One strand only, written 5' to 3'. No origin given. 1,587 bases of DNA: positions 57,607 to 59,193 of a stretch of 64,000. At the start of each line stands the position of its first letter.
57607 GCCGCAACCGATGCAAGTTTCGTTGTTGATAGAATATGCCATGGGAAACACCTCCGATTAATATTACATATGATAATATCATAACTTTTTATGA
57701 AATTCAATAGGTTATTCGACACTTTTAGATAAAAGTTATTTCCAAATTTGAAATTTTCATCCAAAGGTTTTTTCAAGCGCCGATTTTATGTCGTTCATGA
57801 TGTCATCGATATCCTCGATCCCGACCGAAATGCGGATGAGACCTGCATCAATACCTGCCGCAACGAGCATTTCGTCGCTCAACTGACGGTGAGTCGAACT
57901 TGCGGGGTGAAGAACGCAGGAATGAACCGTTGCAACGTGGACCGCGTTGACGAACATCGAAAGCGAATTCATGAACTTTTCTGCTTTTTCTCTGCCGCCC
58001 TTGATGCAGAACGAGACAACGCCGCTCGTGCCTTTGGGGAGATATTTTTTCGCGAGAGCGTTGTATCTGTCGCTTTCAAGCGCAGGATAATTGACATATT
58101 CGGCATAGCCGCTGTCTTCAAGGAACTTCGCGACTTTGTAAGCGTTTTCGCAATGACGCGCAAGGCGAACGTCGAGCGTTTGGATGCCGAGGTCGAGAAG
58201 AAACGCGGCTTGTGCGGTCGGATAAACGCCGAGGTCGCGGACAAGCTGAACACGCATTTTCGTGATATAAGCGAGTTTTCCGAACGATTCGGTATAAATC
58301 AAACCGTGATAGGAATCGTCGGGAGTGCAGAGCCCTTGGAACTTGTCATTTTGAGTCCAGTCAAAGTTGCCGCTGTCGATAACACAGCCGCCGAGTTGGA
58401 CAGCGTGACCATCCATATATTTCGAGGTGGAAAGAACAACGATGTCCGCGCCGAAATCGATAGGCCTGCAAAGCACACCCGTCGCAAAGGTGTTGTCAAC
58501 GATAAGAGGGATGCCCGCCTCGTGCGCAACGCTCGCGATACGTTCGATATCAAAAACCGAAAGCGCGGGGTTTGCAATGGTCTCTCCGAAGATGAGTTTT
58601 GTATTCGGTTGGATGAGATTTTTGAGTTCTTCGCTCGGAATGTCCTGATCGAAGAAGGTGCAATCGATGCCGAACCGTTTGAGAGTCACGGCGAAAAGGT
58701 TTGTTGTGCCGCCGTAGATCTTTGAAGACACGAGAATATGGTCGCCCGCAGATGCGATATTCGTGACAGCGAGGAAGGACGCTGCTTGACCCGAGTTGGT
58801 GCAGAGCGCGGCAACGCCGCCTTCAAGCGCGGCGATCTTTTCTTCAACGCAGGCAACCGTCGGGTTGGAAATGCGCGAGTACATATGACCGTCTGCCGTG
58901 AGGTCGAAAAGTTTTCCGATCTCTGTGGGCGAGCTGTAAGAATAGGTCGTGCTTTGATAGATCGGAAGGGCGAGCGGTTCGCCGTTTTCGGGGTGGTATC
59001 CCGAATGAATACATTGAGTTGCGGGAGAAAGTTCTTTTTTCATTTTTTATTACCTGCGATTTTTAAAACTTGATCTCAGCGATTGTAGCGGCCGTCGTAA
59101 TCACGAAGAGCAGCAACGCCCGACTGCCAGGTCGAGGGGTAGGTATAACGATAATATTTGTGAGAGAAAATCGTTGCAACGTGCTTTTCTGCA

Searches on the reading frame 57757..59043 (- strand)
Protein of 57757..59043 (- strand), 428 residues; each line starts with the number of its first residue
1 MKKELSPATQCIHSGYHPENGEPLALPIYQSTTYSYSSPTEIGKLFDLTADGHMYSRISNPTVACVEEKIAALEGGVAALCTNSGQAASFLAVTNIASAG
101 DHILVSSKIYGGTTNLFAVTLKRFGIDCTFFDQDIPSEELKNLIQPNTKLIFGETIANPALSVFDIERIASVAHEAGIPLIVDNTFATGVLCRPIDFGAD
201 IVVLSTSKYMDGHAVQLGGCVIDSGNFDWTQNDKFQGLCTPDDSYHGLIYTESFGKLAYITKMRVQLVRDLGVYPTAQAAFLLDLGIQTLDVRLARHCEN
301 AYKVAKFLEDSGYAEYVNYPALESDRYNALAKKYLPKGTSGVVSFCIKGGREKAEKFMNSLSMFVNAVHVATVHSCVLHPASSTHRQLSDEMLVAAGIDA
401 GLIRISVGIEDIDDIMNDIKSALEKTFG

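Call 37: list_cluster_members(proteins=[P0001, window:57757-59043:-, window:47243-48691:+, P0015, P0043, P0047, P0081, P0086, P0105, P0120])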
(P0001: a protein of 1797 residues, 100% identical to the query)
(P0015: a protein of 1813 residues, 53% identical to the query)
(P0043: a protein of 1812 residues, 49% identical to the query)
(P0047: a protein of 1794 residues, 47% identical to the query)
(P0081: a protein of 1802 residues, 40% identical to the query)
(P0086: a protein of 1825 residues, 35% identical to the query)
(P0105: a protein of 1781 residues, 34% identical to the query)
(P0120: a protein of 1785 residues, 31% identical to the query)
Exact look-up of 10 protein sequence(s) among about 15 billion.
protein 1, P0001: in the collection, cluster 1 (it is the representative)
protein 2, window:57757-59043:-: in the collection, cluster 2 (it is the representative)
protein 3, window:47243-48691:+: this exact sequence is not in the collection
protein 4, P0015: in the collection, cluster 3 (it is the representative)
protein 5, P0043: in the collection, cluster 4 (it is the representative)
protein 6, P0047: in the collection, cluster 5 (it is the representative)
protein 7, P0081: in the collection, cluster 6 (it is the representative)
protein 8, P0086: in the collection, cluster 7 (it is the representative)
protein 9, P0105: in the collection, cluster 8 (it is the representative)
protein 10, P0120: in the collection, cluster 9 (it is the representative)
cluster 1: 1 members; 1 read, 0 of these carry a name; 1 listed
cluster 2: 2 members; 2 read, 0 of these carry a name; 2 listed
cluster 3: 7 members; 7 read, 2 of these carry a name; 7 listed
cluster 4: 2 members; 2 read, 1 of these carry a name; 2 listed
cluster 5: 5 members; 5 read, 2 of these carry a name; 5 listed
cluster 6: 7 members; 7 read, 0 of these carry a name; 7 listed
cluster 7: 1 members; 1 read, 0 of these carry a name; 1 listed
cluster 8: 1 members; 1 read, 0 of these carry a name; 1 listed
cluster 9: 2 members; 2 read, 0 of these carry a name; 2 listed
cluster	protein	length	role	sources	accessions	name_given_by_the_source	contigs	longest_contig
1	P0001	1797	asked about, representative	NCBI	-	-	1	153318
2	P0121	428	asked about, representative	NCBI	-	-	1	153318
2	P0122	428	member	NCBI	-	-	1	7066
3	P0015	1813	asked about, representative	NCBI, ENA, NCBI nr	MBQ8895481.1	MAG: S8 family serine peptidase [Clostridia bacterium] | S8 family serine peptidase [Clostridia bacterium]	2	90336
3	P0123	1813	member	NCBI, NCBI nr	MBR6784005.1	MAG: S8 family serine peptidase [Clostridia bacterium] | S8 family serine peptidase [Clostridia bacterium]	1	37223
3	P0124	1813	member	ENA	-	-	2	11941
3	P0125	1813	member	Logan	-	-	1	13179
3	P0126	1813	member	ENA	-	-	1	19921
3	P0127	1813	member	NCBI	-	-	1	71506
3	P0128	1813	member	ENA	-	-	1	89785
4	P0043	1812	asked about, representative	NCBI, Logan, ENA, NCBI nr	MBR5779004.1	MAG: S8 family serine peptidase [Clostridia bacterium] | S8 family serine peptidase [Clostridia bacterium]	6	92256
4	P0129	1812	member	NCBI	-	-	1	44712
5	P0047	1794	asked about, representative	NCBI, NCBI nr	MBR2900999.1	MAG: S8 family serine peptidase [Clostridia bacterium] | S8 family serine peptidase [Clostridia bacterium]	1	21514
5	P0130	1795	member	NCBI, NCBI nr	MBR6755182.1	MAG: S8 family serine peptidase [Clostridia bacterium] | S8 family serine peptidase [Clostridia bacterium]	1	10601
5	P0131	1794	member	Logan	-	-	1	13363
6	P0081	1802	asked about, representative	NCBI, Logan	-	-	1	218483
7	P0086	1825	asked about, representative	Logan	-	-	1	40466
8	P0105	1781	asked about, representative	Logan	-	-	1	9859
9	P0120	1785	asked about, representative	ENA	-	-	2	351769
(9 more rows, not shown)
